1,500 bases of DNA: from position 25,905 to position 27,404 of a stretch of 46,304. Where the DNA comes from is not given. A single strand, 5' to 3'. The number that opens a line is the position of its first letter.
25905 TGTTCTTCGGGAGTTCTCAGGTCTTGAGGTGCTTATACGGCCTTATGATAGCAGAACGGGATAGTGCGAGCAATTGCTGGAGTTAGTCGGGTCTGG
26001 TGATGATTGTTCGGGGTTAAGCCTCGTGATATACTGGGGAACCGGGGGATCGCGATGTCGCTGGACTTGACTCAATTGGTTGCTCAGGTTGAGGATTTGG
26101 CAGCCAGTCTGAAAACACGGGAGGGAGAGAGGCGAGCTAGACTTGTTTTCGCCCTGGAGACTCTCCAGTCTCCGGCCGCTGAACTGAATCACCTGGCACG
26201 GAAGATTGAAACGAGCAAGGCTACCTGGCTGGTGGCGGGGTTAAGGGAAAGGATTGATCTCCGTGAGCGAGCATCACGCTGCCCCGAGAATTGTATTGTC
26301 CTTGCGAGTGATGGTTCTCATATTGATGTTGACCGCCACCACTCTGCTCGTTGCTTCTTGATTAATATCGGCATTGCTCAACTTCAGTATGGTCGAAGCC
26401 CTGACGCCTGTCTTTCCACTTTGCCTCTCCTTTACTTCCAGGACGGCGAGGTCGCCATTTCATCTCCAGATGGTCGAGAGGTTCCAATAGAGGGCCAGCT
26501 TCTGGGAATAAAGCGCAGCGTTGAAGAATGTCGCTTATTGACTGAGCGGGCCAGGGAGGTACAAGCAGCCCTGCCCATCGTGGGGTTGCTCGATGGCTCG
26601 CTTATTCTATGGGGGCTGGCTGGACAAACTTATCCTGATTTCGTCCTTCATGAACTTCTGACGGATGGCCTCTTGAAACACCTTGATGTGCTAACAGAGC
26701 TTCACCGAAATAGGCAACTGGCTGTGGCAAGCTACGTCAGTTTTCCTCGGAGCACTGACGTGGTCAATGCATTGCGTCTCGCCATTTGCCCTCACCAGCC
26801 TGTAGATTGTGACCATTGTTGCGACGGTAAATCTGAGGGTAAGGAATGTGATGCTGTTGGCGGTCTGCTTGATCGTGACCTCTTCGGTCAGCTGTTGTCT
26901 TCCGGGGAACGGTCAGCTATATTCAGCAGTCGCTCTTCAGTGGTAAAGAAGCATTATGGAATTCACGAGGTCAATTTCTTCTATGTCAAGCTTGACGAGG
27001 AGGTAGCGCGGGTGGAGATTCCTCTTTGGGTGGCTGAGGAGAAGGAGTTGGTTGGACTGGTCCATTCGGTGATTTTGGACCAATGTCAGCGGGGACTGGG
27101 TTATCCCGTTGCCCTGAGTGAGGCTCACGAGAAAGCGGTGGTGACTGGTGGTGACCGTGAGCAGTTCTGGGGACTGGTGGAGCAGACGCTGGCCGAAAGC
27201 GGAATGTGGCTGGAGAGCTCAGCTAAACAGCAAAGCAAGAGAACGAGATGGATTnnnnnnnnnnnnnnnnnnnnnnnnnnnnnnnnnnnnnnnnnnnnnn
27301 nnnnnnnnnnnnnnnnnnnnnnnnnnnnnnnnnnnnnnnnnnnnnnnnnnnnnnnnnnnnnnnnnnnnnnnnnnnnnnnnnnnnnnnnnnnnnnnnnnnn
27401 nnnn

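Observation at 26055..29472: Self-contained NurA / unknown / HerA three-gene module without Mre11-Rad50: candidate uncharacterised nuclease-translocase system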

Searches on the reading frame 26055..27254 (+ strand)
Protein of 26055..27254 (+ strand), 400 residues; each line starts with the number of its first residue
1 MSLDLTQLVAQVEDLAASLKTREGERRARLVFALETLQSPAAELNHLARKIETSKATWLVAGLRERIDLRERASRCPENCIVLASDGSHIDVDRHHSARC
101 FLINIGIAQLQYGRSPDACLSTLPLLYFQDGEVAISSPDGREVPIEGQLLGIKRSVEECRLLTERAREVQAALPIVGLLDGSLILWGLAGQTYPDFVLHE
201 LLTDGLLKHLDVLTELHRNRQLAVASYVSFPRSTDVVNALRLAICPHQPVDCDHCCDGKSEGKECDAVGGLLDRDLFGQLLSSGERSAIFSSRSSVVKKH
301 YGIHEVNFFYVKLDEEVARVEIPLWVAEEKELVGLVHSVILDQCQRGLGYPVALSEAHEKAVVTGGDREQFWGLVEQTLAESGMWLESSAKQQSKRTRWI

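Call 3: search_protein_families(library=pfam, proteins=[window:26055-27254:+], max_evalue=1)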
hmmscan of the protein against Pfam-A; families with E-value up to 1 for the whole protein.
window:26055-27254:+ (400 aa): 1 family
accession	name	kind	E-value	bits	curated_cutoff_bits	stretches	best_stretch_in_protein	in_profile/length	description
PF09376.16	NurA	-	2.1e-26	93.4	21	1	82-363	3-254/254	NurA domain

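Call 4: search_protein_families(library=padloc, proteins=[window:26055-27254:+], max_evalue=1)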
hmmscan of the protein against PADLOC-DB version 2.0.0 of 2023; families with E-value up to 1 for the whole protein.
window:26055-27254:+ (400 aa): 0 families

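Call 5: search_protein_families(library=ncbifam, proteins=[window:26055-27254:+], max_evalue=1)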
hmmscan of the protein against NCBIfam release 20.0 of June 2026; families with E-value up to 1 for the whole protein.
window:26055-27254:+ (400 aa): 0 families

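Call 15: search_solved_structures(query=window:26055-27254:+, max_evalue=0.01)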
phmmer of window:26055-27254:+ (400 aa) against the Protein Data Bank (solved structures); distinct sequences matched with E-value up to 0.01: 0.

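Call 84: predict_structure(protein=window:26055-27254:+)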
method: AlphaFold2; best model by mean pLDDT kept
length: 400 residues; sequences in the alignment: 1
mean_pLDDT: 35.2   pTM: 0.26
mean pLDDT of the five models: 35.2, 31.6, 31.5, 31.1, 28.6
residues with pLDDT >= 90: 0; 70-90: 0; 50-70: 2; < 50: 398
segments of 3 or more residues with pLDDT < 50: 1-67, 69-81, 83-400
pLDDT, mean of each block of 10 residues (from residue 1): 41 47 35 31 42 40 43 44 44 42 39 33 37 34 30 32 38 31 31 27 28 29 27 32 29 33 30 35 32 33 33 33 36 39 39 35 38 43 33 29
secondary structure, 60 per line:
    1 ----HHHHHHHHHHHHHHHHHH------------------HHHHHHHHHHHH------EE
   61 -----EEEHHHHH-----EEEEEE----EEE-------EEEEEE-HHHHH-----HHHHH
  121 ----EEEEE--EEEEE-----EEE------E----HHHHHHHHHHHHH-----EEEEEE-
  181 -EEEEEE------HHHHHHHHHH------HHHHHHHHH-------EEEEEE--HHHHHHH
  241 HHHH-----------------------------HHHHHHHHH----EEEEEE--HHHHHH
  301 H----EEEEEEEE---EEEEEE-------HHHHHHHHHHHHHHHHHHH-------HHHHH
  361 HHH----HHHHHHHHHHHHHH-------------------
elements in order: H5-22 H41-52 E66-68 H69-73 E79-84 E89-91 E99-104 H106-110 H116-120 E125-129 E132-136 E142-144 H156-168 E174-179 E182-187 H194-203 H210-218 E226-231 H234-244 H274-282 E287-292 H295-301 E306-313 E317-322 H330-348 H356-363 H368-381

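Call 88: search_protein_families(library=phrogs, proteins=[window:26055-27254:+], max_evalue=0.01)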
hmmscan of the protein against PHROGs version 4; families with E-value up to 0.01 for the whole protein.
window:26055-27254:+ (400 aa): 0 families
